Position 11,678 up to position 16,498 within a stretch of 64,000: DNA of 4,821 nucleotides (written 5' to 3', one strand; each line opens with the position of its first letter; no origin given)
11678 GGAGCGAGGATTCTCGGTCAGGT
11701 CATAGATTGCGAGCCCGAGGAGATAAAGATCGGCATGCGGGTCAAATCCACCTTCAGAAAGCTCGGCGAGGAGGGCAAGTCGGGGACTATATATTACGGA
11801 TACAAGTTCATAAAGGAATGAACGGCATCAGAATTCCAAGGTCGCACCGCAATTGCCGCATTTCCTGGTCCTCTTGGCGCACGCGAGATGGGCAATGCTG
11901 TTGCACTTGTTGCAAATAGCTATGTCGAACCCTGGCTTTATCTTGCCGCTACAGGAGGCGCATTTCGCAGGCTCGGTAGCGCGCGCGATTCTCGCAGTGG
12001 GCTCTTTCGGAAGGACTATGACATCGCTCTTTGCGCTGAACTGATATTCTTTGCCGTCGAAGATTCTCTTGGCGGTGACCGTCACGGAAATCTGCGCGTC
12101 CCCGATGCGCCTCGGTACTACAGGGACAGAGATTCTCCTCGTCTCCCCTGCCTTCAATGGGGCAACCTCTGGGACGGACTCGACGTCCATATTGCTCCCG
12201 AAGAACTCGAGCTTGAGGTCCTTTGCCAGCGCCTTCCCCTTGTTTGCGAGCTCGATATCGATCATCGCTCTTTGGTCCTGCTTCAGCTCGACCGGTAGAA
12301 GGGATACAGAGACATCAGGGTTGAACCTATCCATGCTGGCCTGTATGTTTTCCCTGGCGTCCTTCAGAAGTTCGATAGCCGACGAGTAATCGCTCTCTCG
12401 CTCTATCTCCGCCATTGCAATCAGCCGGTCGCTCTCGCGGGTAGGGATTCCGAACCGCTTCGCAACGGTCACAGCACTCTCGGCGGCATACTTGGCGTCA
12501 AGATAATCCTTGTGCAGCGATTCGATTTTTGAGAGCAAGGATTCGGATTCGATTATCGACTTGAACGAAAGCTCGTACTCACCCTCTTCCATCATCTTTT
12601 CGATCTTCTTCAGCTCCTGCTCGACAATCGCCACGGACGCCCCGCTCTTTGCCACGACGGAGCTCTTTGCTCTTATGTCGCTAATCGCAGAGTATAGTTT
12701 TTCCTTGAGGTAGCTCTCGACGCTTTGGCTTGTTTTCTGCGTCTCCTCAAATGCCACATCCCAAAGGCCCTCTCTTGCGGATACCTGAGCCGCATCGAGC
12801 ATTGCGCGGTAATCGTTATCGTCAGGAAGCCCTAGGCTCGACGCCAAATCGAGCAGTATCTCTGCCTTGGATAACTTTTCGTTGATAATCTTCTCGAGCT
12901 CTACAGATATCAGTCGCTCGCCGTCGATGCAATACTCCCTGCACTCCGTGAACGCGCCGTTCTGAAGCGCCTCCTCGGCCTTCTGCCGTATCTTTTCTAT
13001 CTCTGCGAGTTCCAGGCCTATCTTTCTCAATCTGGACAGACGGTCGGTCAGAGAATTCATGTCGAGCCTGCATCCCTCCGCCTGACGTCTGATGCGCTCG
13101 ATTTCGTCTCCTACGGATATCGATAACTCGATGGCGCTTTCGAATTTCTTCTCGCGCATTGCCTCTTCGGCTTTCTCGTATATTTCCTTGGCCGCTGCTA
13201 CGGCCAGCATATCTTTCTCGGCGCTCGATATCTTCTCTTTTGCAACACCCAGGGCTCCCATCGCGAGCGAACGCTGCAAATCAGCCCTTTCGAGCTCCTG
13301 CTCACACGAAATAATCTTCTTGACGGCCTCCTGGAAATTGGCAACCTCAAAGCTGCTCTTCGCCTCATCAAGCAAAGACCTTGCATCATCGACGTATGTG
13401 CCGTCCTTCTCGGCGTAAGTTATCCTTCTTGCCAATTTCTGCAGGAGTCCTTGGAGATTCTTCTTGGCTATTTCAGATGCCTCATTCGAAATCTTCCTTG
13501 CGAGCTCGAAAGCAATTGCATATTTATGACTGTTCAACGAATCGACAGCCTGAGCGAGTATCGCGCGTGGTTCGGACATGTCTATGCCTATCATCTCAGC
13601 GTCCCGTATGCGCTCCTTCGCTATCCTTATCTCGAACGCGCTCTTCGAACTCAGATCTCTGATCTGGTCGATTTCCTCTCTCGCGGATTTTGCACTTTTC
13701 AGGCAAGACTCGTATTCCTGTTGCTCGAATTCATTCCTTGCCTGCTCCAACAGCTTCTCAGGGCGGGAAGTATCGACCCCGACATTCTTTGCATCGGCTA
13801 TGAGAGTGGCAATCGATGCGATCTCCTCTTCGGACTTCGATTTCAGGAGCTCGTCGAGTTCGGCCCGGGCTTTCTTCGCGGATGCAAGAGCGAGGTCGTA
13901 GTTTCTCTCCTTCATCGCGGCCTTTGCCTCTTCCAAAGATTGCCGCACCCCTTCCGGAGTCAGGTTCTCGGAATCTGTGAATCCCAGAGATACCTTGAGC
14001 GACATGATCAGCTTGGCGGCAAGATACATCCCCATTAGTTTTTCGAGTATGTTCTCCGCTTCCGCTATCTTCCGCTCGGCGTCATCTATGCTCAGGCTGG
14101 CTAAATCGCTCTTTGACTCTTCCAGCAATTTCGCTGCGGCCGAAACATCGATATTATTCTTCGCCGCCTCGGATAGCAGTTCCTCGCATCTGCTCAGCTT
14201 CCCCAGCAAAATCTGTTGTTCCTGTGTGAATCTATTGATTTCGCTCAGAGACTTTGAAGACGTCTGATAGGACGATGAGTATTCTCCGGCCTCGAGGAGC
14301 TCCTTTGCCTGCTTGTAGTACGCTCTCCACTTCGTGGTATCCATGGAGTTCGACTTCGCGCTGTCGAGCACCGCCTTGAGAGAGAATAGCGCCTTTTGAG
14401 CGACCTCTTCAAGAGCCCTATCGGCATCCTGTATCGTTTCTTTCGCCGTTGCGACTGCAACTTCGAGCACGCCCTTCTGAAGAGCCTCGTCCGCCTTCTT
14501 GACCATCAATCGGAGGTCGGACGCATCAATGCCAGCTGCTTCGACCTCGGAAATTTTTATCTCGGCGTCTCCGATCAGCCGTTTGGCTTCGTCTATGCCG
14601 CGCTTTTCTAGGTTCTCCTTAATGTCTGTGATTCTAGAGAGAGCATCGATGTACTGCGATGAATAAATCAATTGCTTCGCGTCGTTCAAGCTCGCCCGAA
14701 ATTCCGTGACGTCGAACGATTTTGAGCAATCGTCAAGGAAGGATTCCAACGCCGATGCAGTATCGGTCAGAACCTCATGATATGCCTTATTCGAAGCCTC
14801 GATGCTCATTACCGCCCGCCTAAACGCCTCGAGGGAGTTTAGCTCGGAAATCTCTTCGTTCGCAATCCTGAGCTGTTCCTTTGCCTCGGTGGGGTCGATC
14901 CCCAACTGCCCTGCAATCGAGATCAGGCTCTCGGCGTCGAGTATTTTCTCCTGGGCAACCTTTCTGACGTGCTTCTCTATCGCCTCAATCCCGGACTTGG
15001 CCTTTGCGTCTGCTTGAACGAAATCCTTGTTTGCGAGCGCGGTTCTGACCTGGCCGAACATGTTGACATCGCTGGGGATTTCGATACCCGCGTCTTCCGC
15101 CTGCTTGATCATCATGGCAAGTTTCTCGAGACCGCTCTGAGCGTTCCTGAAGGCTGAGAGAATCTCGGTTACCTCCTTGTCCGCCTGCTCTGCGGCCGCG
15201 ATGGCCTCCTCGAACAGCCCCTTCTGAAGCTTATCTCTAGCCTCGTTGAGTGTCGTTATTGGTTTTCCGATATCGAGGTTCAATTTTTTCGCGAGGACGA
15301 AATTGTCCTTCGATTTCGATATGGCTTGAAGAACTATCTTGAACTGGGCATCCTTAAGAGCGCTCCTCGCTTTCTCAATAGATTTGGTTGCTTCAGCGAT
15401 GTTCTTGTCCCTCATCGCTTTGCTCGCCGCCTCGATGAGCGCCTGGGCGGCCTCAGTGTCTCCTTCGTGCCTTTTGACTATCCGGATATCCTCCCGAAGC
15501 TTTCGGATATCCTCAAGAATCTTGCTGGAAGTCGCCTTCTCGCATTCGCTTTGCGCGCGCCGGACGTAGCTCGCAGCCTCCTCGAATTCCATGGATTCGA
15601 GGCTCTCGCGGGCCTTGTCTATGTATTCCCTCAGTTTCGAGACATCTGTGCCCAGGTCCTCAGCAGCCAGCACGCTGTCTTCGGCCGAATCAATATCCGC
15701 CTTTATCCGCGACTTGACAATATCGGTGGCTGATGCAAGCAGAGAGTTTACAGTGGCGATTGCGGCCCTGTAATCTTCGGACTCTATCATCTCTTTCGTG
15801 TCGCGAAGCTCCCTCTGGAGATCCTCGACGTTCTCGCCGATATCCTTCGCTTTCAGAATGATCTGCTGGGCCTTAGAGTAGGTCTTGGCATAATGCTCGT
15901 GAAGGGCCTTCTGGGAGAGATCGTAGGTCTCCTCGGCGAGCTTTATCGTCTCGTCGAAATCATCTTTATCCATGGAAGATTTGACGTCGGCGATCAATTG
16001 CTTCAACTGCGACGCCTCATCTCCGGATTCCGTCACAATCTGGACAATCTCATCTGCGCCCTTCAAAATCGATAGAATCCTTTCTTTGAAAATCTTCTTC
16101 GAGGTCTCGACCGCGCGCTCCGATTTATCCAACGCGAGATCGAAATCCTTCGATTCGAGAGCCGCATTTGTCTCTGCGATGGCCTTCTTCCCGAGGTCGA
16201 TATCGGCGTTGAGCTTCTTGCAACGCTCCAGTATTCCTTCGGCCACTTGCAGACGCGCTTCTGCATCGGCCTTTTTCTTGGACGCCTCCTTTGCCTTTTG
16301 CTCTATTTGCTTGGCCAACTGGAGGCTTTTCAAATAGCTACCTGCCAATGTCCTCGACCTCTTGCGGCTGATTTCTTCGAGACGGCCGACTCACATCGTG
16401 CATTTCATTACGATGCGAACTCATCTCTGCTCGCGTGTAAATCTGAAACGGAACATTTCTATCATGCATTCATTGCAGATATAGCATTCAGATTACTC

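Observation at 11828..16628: Giant 1506-aa tandem-repeat helical protein with a C-terminal beta domain and zinc ribbon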

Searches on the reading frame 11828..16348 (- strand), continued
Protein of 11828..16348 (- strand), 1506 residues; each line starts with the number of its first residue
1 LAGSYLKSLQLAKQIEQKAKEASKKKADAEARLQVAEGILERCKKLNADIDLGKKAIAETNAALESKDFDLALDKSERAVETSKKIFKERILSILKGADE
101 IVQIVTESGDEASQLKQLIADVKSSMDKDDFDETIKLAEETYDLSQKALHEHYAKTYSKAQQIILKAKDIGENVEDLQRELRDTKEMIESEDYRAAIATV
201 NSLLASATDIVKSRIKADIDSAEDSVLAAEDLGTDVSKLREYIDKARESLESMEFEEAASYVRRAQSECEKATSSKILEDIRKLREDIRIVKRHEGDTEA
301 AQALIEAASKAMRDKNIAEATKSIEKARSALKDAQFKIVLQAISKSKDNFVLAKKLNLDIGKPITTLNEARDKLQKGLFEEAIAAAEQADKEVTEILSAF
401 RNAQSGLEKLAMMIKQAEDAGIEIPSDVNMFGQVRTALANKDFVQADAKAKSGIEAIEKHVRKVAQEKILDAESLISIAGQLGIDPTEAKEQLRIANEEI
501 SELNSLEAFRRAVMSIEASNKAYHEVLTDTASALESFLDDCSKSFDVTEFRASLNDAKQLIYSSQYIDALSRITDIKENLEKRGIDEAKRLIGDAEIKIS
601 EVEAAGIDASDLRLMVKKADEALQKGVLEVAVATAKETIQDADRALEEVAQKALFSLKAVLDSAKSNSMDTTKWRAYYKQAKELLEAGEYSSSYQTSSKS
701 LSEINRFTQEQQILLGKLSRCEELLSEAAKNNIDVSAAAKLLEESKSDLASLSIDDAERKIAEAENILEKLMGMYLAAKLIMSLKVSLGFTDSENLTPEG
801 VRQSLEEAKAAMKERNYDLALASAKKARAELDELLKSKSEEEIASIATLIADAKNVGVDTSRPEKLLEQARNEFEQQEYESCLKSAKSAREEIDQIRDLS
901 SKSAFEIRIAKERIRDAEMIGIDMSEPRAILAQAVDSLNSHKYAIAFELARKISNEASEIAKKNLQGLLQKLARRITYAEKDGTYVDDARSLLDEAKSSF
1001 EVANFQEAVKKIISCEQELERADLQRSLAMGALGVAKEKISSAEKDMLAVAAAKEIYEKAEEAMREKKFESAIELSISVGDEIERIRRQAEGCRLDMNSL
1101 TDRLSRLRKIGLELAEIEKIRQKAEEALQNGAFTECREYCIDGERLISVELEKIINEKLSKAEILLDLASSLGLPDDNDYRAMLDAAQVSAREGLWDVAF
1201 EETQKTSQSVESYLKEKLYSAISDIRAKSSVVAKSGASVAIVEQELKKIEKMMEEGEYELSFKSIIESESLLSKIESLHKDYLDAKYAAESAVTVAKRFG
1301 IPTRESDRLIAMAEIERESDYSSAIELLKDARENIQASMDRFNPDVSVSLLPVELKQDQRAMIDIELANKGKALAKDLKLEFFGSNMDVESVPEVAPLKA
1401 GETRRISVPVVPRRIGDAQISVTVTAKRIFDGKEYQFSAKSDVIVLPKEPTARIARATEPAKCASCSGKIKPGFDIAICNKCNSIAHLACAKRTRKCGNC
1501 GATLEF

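Call 23: search_protein_families(library=pfam, proteins=[P0031, P0032, P0033, P0034, P0035], max_evalue=0.01)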
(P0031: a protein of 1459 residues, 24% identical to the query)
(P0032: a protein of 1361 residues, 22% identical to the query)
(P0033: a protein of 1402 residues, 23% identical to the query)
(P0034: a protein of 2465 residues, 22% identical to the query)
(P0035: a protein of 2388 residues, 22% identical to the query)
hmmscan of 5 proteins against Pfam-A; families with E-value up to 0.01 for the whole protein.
P0031 (1459 aa): 5 families
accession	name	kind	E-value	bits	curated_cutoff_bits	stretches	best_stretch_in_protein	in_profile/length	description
PF14446.12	Prok-RING_1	-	2.6e-09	37.3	29.1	1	1397-1435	3-41/54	Prokaryotic RING finger family 1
PF12895.13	ANAPC3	-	1e-05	26.2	27.2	0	589-666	6-74/82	Anaphase-promoting complex, cyclosome, subunit 3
PF05191.20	ADK_lid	-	0.00094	19.5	26.6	1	1416-1442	3-31/36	Adenylate kinase, active site lid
PF00628.35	PHD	-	0.0014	19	24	1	1401-1430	1-29/47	PHD-finger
PF00130.28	C1_1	-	0.0062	16.8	26.5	0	1397-1438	10-52/53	Phorbol esters/diacylglycerol binding domain (C1 domain)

P0032 (1361 aa): 0 families

P0033 (1402 aa): 0 families

P0034 (2465 aa): 2 families
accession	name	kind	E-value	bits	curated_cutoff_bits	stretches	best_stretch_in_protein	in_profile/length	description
PF12895.13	ANAPC3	-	8.4e-05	23.2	27.2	0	519-554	20-55/82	Anaphase-promoting complex, cyclosome, subunit 3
PF07705.17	CARDB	-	0.00014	22.4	22.7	1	702-778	9-85/101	CARDB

P0035 (2388 aa): 4 families
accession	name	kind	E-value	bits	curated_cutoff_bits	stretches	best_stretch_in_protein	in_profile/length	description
PF19302.4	DUF5915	-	7.1e-14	52.2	27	1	2220-2384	33-193/195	Domain of unknown function (DUF5915)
PF07705.17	CARDB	-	0.00015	22.4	22.7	0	1300-1383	2-87/101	CARDB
PF22819.2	TcaA_5th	-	0.0013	19.5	23.6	0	1701-1725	10-34/115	TcaA protein NTF2-like domain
PF13240.11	Zn_Ribbon_1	-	0.002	18.3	25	1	4-25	2-23/23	zinc-ribbon domain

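Call 77: search_protein_families(library=padloc, proteins=[window:11828-16348:-], max_evalue=0.1)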
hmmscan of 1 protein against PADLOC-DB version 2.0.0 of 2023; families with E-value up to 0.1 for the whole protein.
window:11828-16348:- (1506 aa): 0 families
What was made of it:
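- On Known anti-phage defence proteins (PADLOC): There are 0 families at E <= 0.1 (call 77).
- It has no PADLOC hit (call 77).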

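Call 83: find_homologous_proteins(query=A7, max_evalue=1e-10)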
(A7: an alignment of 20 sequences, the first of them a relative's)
Query A7 (20 sequences) (1506 aa, profile of the alignment): 44 proteins with E <= 1e-10 among 8000 candidates.
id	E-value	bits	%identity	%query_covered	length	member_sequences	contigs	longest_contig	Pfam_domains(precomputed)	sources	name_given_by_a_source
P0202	0.0e+0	1629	25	100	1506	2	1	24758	-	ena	-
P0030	0.0e+0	1581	26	100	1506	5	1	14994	-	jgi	jgi:hypothetical protein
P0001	0.0e+0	1543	100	100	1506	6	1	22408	PF14446.13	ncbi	ncbi:MAG: hypothetical protein QW505_02770 [Thermoplasmata archaeon]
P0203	0.0e+0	1534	25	100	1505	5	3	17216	-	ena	-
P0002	0.0e+0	1419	80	100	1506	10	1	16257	PF14446.13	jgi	-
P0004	0.0e+0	1382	78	99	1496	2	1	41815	PF14446.13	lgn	-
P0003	0.0e+0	1336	80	99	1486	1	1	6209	PF07705.18,PF14446.13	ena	-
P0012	0.0e+0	1296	49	100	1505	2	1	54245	PF07705.18,PF14446.13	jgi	-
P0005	0.0e+0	1284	58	100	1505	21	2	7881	PF14446.13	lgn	-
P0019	0.0e+0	1267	33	100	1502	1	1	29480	PF07705.18,PF14446.13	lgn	-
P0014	0.0e+0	1264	49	100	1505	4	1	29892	PF14446.13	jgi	-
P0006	0.0e+0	1260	56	100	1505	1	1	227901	PF14446.13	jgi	jgi:hypothetical protein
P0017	0.0e+0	1242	33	100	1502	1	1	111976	PF07705.18,PF14446.13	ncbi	-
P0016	0.0e+0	1237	33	100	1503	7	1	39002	PF14446.13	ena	-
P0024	0.0e+0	1234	31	100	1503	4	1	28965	PF07705.18,PF14446.13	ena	-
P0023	0.0e+0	1228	33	100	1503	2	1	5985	PF14446.13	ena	-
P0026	0.0e+0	1227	31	100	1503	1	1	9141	PF14446.13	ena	-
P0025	0.0e+0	1225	32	100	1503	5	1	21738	PF07705.18,PF14446.13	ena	-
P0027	0.0e+0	1223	32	100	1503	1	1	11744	PF07705.18,PF14446.13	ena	-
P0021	0.0e+0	1207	32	100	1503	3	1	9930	PF14446.13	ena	-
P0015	0.0e+0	1205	46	100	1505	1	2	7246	PF07705.18,PF14446.13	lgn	-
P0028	0.0e+0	1203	30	100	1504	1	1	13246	PF07705.18,PF14446.13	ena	-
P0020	0.0e+0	1201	32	100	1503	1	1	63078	PF14446.13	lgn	-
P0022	0.0e+0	1198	32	100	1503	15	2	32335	PF07705.18,PF14446.13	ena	-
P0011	0.0e+0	1195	49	100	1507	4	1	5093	PF07705.18,PF14446.13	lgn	-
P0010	0.0e+0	1189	50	100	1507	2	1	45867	PF14446.13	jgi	jgi:hypothetical protein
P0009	0.0e+0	1188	50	100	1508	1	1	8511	PF07705.18,PF14446.13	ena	-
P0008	0.0e+0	1183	50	100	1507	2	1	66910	PF07705.18,PF14446.13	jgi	-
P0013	0.0e+0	1162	49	100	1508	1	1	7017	PF07705.18,PF14446.13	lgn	-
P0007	0.0e+0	1139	58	92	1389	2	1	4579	PF14446.13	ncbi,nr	ncbi:MAG: hypothetical protein OEV21_05585 [Thermoplasmata archaeon]|nr:hypothetical protein [Thermo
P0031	0.0e+0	1108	24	100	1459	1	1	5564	PF14446.13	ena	-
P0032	1.2e-227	777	22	88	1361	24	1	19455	-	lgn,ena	-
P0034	1.7e-170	587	22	30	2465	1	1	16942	-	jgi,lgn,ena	-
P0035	5.3e-145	503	22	56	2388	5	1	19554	PF19302.5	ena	-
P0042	5.9e-138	480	21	48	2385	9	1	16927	PF07705.18,PF19302.5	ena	-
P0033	2.5e-134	468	24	26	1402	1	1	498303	-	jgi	jgi:hypothetical protein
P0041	3.3e-129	451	22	75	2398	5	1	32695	PF07705.18,PF19302.5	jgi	-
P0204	1.3e-90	323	25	21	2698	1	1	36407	PF13431.13,PF23914.2,PF13414.13,PF13176.13,PF13428.13,PF14559.13,PF24575.2,PF13371.13,PF00515.35,PF12895.14,PF13424.13,PF13432.13,PF13181.13,PF07719.24,PF13174.13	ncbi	-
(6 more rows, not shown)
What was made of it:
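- Closest known: TPR / Sel1 solenoids. Same: One relative (P0204) is fused to a true TPR array (call 83).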

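Call 86: find_encoding_contigs(protein=P0202, flank=8000, max_places=1)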
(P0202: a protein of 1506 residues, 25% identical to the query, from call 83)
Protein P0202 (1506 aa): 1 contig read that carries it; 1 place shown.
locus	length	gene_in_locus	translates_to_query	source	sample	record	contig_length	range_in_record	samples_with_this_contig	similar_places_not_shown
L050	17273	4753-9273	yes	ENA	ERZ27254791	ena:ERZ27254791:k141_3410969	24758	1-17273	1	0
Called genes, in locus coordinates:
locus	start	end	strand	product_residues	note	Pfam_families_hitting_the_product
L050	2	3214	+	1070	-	?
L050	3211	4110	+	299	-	PF02616:SMC_ScpA (weak)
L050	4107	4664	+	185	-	PF04079:SMC_ScpB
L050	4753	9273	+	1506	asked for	-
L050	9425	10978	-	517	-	PF00221:Lyase_aromatic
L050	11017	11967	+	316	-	PF23023:Anti-Pycsar_Apyc1, PF00753:Lactamase_B (weak), PF12706:Lactamase_B_2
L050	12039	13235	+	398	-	PF01941:AdoMet_Synthase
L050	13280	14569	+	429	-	PF00464:SHMT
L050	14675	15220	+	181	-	PF00025:Arf, PF00071:Ras, PF08477:Roc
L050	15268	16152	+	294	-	PF23435:DUF7121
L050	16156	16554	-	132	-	PF00293:NUDIX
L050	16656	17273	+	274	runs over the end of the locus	PF13545:HTH_Crp_2 (weak)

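Call 87: find_encoding_contigs(protein=P0033, flank=8000, max_places=1)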
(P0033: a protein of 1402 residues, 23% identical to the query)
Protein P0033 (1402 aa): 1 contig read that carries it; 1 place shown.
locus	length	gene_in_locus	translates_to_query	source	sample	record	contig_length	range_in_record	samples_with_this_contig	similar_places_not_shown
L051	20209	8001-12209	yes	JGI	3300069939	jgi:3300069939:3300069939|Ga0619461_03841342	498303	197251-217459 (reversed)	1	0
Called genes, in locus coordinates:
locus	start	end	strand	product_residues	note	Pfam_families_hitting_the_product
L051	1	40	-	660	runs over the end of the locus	PF00493:MCM (faint), PF01078:Mg_chelatase, PF00004:AAA (faint), PF07728:AAA_5 (faint), PF00158:Sigma54_activat, PF20436:LonB_AAA-LID (weak), PF05362:Lon_C, PF13541:ChlI, +4 more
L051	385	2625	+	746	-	PF00270:DEAD, PF04851:ResIII, PF22527:DEXQc_Suv3 (faint), PF00271:Helicase_C, PF20470:HTH_61 (weak), PF21280:Helicase_dom4_arc, PF14520:HHH_5, PF10391:DNA_pol_lambd_f (faint)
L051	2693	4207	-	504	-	PF06739:SBBP (faint)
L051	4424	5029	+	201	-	-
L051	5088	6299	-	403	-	PF00291:PALP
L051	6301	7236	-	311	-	PF00288:GHMP_kinases_N, PF08544:GHMP_kinases_C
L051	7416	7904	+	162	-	PF08617:CGI-121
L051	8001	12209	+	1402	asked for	-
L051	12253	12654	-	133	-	PF12172:zf-ChsH2, PF01796:OB_ChsH2_C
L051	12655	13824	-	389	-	PF00108:Thiolase_N, PF22691:Thiolase_C_1, PF02803:Thiolase_C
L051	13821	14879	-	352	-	PF08541:ACP_syn_III_C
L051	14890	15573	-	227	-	PF12844:HTH_19, PF13560:HTH_31, PF01381:HTH_3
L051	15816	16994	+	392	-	PF01385:OrfB_IS605 (weak), PF07282:Cas12f1-like_TNB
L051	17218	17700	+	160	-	PF13527:Acetyltransf_9 (faint), PF00583:Acetyltransf_1, PF13673:Acetyltransf_10 (weak)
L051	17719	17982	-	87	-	-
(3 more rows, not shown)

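Call 88: find_encoding_contigs(protein=P0032, flank=8000, max_places=1)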
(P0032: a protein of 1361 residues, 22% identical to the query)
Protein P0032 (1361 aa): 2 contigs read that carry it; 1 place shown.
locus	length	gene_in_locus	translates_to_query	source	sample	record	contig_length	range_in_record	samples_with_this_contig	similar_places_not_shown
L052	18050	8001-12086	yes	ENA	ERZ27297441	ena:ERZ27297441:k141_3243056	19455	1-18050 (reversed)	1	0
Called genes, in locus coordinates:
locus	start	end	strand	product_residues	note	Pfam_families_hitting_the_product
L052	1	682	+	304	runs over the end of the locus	PF00892:EamA, PF03151:TPT, PF00892:EamA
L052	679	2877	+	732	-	PF04851:ResIII, PF00270:DEAD, PF22527:DEXQc_Suv3 (faint), PF00271:Helicase_C, PF20470:HTH_61, PF21280:Helicase_dom4_arc, PF14520:HHH_5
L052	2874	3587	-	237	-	PF06745:ATPase, PF13481:AAA_25, PF23442:DUF7125 (weak)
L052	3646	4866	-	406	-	PF00291:PALP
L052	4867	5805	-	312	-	PF00288:GHMP_kinases_N, PF08544:GHMP_kinases_C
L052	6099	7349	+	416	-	PF03600:CitMHS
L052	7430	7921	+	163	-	PF08617:CGI-121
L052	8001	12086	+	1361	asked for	-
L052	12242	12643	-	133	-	PF12172:zf-ChsH2, PF01796:OB_ChsH2_C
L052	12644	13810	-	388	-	PF00108:Thiolase_N, PF22691:Thiolase_C_1, PF02803:Thiolase_C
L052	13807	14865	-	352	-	PF08541:ACP_syn_III_C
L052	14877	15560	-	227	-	PF12844:HTH_19, PF13560:HTH_31, PF01381:HTH_3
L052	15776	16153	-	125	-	-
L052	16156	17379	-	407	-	PF07690:MFS_1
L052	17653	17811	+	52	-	-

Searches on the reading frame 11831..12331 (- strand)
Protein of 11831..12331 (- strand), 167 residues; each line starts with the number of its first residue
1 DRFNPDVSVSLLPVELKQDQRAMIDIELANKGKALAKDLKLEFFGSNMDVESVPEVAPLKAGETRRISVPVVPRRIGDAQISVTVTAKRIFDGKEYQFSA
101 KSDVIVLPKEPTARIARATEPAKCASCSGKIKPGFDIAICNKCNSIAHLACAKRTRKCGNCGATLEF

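Call 101: find_homologous_proteins(query=A8, max_evalue=0.001)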
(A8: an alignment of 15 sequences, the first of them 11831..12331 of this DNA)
Query A8 (15 sequences) (167 aa, profile of the alignment): 49 proteins with E <= 0.001 among 3620 candidates.
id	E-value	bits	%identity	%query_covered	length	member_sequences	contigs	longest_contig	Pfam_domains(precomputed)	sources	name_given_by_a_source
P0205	1.7e-72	261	39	99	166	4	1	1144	PF07705.18,PF14446.13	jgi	-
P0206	1.9e-70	254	35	100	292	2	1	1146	PF14446.13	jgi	jgi:hypothetical protein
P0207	1.1e-67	245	35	100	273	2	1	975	PF14446.13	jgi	jgi:hypothetical protein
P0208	2.0e-67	244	41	100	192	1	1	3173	PF14446.13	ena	-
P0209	7.4e-66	239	37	100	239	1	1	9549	PF14446.13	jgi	jgi:hypothetical protein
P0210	1.0e-65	239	34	100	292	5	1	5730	PF07705.18,PF14446.13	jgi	jgi:hypothetical protein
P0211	1.2e-64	235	37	100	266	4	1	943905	PF14446.13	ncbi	-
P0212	1.3e-61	225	40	91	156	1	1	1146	PF07705.18,PF14446.13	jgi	jgi:hypothetical protein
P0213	1.5e-60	222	33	98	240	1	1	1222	PF14446.13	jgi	-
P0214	1.7e-60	222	62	100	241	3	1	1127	PF07705.18,PF14446.13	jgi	jgi:CARDB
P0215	2.5e-60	221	36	91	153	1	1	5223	PF14446.13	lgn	-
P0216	1.3e-59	219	38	85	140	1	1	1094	PF07705.18,PF14446.13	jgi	jgi:hypothetical protein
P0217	5.2e-50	187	53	100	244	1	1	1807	PF07705.18,PF14446.13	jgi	-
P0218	1.2e-44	170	36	65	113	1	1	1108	PF14446.13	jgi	-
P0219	4.6e-44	168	32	83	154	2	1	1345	-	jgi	jgi:hypothetical protein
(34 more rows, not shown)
